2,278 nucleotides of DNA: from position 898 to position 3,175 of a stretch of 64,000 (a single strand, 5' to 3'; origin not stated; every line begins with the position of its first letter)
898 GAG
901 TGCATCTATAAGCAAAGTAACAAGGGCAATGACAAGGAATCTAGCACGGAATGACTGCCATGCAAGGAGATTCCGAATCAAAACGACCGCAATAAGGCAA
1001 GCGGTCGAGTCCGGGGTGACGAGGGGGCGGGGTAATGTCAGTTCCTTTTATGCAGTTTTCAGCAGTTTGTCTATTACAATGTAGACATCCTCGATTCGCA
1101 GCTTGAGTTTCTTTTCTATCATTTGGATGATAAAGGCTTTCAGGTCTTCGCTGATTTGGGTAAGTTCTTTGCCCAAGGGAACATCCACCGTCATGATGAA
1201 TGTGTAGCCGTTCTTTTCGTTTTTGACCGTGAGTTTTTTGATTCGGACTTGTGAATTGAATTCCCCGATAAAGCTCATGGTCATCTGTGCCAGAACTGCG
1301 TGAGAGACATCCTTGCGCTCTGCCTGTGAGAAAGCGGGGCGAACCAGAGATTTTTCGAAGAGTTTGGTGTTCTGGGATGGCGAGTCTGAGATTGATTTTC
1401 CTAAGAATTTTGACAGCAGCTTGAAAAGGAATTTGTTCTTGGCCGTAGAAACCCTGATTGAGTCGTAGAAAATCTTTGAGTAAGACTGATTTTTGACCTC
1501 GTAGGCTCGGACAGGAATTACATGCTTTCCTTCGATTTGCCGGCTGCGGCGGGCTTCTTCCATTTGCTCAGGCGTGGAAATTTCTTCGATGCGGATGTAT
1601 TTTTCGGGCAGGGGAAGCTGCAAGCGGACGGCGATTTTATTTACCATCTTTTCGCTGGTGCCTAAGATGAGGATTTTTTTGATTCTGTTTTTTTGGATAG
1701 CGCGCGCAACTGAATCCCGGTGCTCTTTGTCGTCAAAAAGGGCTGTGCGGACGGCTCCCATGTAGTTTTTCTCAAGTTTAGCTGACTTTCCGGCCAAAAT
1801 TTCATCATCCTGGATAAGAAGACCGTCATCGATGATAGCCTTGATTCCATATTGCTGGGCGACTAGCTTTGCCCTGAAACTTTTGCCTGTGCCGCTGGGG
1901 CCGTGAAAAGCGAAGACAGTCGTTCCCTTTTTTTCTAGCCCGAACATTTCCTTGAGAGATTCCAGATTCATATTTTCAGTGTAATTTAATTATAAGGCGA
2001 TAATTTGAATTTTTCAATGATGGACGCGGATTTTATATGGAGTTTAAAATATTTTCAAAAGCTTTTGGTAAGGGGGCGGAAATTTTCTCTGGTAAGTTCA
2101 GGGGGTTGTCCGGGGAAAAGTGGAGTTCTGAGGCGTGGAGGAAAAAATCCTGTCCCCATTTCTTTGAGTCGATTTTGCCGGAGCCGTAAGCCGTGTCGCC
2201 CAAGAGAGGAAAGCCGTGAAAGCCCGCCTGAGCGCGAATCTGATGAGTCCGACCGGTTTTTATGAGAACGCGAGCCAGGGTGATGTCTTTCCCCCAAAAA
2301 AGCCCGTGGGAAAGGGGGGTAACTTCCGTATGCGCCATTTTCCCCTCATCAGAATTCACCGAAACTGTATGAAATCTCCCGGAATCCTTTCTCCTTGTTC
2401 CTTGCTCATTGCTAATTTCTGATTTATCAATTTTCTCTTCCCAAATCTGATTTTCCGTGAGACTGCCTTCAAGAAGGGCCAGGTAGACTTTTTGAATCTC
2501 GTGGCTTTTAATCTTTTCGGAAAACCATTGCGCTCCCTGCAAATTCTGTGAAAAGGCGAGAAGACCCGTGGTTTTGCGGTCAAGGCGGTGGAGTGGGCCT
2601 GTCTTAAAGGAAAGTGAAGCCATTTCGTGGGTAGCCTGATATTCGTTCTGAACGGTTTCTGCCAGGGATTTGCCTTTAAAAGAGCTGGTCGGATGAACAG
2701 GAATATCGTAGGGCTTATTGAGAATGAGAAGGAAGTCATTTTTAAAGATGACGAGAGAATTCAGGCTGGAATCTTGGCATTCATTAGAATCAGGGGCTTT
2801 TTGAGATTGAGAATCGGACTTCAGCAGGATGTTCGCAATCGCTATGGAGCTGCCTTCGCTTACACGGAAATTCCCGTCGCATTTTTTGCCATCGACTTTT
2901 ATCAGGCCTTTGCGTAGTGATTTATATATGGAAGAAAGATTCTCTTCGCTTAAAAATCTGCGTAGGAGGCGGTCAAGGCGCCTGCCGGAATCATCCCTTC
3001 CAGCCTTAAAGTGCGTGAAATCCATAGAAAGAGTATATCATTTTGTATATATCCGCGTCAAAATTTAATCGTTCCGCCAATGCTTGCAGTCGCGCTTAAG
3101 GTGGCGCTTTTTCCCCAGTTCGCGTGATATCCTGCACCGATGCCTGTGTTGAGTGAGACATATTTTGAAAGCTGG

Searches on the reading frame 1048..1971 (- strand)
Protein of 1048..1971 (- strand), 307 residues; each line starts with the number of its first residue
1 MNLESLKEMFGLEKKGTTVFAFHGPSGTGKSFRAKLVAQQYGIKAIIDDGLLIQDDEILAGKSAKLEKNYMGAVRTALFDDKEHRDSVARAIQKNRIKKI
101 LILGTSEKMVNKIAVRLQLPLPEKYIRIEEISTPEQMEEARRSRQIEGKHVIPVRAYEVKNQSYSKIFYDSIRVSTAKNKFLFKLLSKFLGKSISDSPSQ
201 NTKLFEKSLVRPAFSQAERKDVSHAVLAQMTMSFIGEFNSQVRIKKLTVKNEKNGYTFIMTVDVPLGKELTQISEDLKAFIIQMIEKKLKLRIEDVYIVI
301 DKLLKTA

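Call 28: search_protein_families(library=pfam, proteins=[window:1048-1971:-], max_evalue=0.001)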
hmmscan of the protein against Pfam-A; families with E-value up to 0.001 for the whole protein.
window:1048-1971:- (307 aa): 2 families
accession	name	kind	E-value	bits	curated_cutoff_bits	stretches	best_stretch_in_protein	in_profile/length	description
PF00004.35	AAA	-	0.0008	20.3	21.2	0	22-62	3-41/131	ATPase family associated with various cellular activities (AAA)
PF13207.12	AAA_17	-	0.00094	19.9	27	0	24-104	2-77/136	AAA domain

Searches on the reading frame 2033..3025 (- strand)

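Call 28: search_protein_families(library=pfam, proteins=[window:2033-3025:-], max_evalue=0.001)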
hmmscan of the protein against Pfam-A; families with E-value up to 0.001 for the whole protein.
window:2033-3025:- (330 aa): 2 families
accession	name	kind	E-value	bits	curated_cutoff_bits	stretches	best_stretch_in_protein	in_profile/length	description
PF00849.27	PseudoU_synth_2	-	3.2e-27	96.1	26.8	1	99-266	2-149/152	RNA pseudouridylate synthase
PF01479.30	S4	-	0.00016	21.8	22.8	1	15-59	1-46/48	S4 domain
